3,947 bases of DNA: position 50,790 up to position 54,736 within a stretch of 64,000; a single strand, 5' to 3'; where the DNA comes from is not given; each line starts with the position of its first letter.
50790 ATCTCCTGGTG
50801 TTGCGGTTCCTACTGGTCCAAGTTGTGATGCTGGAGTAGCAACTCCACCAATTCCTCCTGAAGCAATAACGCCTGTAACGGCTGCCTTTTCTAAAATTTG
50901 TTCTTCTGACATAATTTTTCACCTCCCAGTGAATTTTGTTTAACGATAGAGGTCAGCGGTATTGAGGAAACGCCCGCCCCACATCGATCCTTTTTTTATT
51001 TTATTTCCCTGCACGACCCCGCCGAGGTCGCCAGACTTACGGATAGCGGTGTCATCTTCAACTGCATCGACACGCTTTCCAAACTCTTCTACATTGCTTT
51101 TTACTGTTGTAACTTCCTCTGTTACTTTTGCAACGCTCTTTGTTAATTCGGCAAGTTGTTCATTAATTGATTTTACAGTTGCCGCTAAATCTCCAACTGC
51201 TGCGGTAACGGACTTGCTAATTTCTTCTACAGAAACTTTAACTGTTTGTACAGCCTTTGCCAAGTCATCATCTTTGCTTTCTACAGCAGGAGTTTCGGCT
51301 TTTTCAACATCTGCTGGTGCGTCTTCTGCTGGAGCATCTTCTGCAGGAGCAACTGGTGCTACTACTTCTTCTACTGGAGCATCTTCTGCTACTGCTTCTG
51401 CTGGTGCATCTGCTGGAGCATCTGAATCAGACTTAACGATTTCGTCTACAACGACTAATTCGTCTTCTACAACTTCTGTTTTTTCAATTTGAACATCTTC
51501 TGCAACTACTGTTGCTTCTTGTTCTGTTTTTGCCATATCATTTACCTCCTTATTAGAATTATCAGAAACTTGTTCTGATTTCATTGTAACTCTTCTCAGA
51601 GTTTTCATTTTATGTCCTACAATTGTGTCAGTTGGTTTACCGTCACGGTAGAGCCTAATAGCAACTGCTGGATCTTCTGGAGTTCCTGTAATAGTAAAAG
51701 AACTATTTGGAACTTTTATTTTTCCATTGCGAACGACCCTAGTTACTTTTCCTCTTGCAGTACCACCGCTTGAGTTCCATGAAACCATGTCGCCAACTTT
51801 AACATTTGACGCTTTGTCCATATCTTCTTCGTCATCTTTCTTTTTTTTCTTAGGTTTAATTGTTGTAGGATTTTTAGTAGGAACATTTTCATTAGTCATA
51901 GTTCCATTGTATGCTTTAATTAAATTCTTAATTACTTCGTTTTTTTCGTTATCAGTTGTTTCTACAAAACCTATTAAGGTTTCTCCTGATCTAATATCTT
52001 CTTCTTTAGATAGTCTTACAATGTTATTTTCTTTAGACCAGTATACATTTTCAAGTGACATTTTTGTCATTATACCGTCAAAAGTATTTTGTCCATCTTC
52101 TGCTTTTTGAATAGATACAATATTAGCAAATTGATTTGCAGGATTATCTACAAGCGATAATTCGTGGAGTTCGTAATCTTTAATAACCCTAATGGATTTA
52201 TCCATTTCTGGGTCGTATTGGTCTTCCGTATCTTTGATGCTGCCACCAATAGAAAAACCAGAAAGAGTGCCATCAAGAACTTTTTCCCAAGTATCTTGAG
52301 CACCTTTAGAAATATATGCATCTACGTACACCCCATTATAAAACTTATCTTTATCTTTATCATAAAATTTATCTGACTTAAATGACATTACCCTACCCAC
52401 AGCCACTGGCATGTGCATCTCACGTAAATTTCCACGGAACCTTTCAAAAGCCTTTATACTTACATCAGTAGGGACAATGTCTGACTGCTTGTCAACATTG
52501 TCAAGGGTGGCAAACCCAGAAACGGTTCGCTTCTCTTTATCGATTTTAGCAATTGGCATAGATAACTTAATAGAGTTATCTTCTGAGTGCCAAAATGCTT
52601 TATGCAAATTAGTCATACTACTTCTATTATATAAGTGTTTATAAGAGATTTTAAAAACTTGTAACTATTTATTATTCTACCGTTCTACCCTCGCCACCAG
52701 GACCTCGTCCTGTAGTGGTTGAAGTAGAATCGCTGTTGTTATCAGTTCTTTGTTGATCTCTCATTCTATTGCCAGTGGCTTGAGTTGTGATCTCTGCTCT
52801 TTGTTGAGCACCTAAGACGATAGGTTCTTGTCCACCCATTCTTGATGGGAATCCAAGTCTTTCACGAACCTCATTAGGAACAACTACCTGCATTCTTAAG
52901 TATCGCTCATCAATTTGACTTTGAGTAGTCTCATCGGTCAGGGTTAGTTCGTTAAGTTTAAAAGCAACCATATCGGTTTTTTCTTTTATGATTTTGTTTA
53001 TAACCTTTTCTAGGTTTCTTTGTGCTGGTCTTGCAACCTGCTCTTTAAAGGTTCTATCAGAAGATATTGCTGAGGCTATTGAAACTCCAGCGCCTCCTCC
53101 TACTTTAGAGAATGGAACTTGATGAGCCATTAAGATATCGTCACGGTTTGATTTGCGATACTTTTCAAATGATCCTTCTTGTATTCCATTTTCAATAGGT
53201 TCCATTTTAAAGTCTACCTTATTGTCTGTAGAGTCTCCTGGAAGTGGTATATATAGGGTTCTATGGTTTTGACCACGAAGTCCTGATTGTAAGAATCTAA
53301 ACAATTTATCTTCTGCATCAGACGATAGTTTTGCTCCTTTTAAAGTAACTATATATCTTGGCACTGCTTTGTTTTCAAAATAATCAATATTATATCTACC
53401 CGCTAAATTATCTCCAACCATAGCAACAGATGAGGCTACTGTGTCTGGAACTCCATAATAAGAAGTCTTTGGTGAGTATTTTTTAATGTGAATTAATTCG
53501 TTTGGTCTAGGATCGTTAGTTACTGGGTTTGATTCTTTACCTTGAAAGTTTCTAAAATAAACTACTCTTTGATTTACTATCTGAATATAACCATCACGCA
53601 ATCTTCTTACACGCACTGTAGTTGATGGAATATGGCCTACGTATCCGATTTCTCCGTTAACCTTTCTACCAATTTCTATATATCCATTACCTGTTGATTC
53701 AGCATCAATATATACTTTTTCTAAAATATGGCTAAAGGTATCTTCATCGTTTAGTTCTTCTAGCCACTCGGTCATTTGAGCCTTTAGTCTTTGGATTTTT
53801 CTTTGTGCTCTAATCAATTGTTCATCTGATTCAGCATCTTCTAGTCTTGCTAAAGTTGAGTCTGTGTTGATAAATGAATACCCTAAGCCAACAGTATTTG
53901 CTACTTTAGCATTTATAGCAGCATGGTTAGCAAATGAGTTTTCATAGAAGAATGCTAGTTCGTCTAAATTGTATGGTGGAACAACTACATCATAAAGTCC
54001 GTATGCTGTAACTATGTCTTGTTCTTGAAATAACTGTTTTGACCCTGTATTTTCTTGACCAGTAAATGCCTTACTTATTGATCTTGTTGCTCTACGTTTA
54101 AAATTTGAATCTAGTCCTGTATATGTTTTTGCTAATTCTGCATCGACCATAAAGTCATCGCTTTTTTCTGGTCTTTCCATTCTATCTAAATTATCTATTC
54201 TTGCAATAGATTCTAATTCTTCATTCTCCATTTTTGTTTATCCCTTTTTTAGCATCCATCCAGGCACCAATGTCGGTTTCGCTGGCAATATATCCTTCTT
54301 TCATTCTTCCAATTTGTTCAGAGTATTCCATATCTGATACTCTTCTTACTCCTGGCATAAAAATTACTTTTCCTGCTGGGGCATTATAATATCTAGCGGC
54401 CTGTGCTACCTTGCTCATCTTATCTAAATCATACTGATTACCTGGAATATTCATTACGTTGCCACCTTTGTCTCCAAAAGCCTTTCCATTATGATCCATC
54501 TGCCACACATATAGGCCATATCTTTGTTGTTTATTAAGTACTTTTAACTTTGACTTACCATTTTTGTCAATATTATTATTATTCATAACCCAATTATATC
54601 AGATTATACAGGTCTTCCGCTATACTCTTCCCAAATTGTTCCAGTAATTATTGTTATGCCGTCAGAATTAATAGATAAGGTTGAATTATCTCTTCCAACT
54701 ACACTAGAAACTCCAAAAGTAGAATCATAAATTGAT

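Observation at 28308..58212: Ser-Ala-Ser motif concentrated in virion proteins: candidate glycosylation sequon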

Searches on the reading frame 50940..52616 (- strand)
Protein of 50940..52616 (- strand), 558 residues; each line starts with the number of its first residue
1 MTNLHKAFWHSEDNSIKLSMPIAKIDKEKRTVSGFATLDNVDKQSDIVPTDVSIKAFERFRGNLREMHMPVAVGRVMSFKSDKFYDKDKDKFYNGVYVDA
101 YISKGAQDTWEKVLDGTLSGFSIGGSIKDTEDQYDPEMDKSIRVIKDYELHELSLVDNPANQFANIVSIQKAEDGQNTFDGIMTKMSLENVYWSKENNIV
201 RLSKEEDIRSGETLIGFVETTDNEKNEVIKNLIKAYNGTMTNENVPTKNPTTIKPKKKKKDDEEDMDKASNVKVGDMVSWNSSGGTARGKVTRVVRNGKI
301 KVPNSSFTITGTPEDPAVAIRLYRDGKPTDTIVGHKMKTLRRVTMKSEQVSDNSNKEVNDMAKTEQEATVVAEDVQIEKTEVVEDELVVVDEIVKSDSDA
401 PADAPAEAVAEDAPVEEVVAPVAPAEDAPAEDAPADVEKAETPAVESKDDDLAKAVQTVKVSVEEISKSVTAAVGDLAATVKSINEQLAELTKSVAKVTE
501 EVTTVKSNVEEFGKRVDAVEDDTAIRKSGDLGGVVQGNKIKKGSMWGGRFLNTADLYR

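Call 16: search_protein_families(library=phrogs, proteins=[window:50940-52616:-], max_evalue=0.001)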
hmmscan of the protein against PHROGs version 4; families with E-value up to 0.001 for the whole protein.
window:50940-52616:- (558 aa): 4 families
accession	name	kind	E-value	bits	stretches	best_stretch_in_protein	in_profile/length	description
phrog_9427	-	head and packaging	1.9e-109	367.8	2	3-275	2-278/453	head maturation protease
phrog_80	-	head and packaging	7.7e-15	56.1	1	95-268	302-493/607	head maturation protease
phrog_4523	-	head and packaging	4.6e-07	29.9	1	106-269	112-231/644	major head and protease protein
phrog_18362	-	unknown function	0.00017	22.8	1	450-537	8-102/119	-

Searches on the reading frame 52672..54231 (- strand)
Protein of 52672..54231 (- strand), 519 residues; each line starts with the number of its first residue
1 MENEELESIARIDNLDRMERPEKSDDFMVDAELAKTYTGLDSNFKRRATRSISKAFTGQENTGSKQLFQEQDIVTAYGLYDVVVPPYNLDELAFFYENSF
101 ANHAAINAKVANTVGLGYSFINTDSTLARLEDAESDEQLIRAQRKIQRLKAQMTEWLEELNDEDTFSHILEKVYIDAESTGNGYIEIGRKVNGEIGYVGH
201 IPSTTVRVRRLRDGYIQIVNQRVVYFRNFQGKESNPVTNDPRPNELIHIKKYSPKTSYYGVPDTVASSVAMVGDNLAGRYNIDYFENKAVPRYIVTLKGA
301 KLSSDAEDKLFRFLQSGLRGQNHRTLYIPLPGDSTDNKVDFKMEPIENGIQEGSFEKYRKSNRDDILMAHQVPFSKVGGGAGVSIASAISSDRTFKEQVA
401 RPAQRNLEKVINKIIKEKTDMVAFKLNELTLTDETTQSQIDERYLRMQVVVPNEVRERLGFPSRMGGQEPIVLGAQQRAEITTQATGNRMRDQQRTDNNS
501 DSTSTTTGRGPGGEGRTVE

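Call 16: search_protein_families(library=phrogs, proteins=[window:52672-54231:-], max_evalue=0.001)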
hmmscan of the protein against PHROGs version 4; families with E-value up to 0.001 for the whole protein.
window:52672-54231:- (519 aa): 4 families
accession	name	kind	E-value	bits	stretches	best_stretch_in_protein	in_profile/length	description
phrog_12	-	head and packaging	3e-45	156.4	1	54-502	63-464/646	portal protein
phrog_2662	-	head and packaging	3.4e-24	86.4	1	150-475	102-424/717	portal protein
phrog_68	-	head and packaging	1.2e-16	61.3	1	170-429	96-339/344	portal protein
phrog_5929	-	head and packaging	1.5e-07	32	1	281-469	8-192/228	portal protein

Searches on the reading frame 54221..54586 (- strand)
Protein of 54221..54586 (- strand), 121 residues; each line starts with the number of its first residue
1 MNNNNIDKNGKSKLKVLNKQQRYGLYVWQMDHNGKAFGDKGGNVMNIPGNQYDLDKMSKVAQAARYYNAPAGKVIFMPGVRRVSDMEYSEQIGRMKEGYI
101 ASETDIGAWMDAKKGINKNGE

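Call 16: search_protein_families(library=phrogs, proteins=[window:54221-54586:-], max_evalue=0.001)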
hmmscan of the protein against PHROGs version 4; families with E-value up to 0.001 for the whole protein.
window:54221-54586:- (121 aa): 1 family
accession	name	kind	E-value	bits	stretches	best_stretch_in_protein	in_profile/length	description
phrog_9394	-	unknown function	5e-23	82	1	11-111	5-103/107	-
